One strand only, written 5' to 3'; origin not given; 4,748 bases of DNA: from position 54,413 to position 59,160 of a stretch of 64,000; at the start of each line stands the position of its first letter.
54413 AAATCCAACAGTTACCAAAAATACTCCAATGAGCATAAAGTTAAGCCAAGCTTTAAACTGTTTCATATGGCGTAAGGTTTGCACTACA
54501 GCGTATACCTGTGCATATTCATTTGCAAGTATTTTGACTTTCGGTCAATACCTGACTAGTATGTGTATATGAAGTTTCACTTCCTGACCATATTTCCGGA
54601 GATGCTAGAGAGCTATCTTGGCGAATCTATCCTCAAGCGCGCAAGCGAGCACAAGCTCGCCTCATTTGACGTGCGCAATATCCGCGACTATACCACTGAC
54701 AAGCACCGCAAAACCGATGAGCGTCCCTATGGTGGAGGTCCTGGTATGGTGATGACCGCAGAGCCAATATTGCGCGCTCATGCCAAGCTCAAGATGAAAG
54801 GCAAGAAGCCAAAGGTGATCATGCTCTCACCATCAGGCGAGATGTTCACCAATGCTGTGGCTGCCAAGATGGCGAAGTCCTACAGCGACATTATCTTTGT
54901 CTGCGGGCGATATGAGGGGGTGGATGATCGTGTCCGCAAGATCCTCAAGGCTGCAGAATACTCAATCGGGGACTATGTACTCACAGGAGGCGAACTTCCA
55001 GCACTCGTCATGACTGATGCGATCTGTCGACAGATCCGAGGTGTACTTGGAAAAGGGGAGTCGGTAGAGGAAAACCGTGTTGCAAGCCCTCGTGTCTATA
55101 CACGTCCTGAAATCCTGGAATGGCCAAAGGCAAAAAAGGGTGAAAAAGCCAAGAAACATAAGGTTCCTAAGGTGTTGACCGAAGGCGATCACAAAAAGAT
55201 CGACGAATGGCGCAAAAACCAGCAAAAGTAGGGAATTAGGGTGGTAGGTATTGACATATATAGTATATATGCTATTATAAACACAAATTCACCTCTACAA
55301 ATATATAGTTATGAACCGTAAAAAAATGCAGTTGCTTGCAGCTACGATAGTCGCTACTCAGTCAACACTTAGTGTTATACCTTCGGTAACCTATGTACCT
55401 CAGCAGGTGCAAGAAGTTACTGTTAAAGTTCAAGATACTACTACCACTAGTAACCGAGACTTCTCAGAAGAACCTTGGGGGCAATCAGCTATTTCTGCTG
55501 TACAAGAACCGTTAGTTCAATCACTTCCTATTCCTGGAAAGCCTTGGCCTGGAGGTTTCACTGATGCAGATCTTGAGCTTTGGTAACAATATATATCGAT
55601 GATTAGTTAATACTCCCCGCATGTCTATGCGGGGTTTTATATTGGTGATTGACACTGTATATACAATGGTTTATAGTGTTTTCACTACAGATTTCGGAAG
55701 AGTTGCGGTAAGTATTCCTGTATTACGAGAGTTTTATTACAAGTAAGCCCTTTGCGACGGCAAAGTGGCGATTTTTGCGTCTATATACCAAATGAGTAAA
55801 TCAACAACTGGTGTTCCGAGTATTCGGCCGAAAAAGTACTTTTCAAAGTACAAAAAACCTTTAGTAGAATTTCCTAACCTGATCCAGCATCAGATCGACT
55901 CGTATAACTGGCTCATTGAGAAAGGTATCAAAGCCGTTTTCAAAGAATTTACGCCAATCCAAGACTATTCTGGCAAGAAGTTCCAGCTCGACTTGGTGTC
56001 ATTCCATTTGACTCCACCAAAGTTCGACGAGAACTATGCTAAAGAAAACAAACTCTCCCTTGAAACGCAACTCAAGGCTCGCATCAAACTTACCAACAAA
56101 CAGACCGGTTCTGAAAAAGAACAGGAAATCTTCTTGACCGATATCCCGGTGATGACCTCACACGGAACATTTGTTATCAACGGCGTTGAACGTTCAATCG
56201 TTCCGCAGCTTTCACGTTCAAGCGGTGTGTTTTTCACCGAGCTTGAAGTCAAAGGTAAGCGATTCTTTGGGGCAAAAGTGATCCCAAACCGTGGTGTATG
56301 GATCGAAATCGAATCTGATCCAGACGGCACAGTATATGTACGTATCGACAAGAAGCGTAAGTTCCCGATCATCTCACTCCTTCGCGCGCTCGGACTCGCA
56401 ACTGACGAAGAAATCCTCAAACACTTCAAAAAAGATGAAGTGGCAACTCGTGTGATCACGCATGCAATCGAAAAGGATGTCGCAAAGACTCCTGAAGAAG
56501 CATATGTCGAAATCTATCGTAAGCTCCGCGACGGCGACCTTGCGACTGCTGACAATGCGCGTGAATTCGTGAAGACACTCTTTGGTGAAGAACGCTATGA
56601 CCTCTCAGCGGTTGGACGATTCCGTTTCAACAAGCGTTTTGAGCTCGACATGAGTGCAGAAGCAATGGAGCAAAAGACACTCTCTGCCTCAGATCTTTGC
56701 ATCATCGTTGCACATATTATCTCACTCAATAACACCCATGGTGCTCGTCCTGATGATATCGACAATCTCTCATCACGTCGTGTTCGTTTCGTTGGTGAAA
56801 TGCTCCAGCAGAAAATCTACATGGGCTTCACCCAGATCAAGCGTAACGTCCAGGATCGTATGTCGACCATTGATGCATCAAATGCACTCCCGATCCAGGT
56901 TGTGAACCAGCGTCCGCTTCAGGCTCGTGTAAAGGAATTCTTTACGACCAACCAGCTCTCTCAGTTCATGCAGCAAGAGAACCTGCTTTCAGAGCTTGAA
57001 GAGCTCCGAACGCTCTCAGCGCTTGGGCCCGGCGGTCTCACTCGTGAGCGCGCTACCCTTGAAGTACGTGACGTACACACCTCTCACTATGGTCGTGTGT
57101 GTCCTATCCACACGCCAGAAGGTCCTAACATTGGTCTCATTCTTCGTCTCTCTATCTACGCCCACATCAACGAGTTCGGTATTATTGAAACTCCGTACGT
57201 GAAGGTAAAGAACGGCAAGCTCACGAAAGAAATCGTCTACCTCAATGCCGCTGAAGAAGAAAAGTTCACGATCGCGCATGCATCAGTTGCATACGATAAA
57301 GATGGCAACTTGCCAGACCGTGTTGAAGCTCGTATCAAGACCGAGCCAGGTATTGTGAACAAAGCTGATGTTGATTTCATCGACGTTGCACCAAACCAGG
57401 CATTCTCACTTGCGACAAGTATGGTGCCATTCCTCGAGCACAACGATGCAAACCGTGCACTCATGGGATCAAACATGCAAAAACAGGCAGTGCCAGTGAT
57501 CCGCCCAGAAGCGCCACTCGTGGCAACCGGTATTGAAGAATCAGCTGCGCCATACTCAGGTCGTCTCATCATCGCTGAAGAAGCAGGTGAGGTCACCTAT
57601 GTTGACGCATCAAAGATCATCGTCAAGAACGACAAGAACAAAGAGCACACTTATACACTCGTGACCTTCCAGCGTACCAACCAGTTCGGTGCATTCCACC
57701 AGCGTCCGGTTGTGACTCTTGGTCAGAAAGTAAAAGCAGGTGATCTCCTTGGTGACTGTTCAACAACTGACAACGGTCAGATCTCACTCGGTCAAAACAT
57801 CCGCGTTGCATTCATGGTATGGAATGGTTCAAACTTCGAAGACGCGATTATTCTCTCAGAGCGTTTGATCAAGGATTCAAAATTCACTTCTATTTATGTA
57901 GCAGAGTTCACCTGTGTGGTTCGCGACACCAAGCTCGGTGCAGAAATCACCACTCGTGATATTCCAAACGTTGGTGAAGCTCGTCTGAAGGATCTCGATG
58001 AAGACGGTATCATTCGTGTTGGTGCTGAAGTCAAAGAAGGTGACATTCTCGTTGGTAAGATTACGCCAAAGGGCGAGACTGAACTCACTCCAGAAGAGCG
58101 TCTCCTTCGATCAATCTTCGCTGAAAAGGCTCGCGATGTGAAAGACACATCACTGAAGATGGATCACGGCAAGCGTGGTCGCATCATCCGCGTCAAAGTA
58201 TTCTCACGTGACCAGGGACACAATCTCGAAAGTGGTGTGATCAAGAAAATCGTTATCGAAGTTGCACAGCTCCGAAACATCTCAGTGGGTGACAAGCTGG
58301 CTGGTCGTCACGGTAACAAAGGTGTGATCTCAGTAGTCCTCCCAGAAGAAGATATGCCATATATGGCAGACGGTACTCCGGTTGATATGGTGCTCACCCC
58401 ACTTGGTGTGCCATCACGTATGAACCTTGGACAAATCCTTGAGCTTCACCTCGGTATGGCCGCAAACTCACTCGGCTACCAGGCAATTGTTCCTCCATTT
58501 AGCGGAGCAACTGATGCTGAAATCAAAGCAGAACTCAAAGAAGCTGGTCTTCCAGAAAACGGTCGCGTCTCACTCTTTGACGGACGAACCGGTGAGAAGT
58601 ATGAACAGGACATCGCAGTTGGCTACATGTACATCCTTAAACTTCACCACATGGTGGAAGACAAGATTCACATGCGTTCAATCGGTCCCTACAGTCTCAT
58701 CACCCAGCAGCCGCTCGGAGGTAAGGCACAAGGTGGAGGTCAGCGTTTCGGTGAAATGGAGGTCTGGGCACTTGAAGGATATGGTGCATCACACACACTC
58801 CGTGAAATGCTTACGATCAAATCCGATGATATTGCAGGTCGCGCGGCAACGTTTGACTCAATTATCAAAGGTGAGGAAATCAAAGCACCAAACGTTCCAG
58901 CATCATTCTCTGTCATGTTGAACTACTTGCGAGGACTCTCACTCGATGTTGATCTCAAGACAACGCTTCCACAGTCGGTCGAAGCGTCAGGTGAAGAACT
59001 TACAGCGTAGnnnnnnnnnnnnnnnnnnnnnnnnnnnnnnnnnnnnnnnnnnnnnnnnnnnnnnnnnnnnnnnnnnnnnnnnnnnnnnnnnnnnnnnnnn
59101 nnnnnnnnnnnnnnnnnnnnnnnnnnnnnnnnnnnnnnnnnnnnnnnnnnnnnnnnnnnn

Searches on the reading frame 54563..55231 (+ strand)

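Call 97: search_protein_families(library=pfam, proteins=[window:54563-55231:+], max_evalue=0.00001)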
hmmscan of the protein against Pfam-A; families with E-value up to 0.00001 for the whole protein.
window:54563-55231:+ (222 aa): 1 family
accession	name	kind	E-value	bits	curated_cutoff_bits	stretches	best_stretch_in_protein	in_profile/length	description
PF01746.26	tRNA_m1G_MT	-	7.3e-47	160.1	27.3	1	25-221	2-186/195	tRNA (Guanine-1)-methyltransferase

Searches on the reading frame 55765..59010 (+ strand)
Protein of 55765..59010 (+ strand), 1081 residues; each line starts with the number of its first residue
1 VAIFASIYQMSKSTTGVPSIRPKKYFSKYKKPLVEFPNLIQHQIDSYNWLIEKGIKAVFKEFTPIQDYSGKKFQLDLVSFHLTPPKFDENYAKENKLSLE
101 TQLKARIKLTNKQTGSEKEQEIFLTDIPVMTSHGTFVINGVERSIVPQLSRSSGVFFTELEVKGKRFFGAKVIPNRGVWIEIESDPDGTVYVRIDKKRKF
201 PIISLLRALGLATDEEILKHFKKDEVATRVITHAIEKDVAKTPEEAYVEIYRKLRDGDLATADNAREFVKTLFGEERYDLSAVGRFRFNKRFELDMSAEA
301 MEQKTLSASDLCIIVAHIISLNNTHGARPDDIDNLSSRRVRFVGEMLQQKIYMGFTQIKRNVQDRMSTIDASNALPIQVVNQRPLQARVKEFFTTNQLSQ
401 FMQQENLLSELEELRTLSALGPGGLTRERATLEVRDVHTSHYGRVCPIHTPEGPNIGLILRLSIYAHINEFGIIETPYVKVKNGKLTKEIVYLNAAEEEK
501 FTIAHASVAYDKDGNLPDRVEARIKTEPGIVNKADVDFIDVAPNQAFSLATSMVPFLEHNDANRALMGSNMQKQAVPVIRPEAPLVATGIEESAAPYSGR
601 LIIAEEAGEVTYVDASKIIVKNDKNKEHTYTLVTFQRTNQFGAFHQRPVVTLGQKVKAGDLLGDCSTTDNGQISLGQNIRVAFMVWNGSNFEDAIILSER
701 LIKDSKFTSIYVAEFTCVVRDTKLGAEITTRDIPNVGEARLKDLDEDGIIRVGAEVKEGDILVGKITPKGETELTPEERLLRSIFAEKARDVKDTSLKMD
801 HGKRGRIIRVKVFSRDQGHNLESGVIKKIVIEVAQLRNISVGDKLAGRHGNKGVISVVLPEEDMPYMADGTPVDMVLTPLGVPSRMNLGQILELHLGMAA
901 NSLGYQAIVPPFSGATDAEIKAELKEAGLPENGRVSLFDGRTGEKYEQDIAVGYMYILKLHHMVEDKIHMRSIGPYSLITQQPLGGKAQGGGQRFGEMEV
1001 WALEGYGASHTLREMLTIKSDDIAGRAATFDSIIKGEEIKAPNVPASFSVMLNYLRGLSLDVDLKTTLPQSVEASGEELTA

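Call 97: search_protein_families(library=pfam, proteins=[window:55765-59010:+], max_evalue=0.00001)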
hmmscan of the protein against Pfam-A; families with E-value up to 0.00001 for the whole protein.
window:55765-59010:+ (1081 aa): 6 families
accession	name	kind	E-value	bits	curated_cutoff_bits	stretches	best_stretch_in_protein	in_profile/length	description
PF00562.33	RNA_pol_Rpb2_6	-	9.9e-129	430.1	23.4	1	604-989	2-373/373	RNA polymerase Rpb2, domain 6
PF04561.19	RNA_pol_Rpb2_2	-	9.6e-27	94.3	21.7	1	167-341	19-190/190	RNA polymerase Rpb2, domain 2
PF04565.21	RNA_pol_Rpb2_3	-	7.2e-25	87.4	21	1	400-468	1-68/68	RNA polymerase Rpb2, domain 3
PF04560.25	RNA_pol_Rpb2_7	-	2.4e-22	79.6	32.1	1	991-1066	1-86/87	RNA polymerase Rpb2, domain 7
PF10385.14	RNA_pol_Rpb2_45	-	1.1e-17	64.3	28.2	1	478-542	1-66/66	RNA polymerase beta subunit external 1 domain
PF04563.20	RNA_pol_Rpb2_1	-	4.8e-12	46.3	28.2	1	38-376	1-191/203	RNA polymerase beta subunit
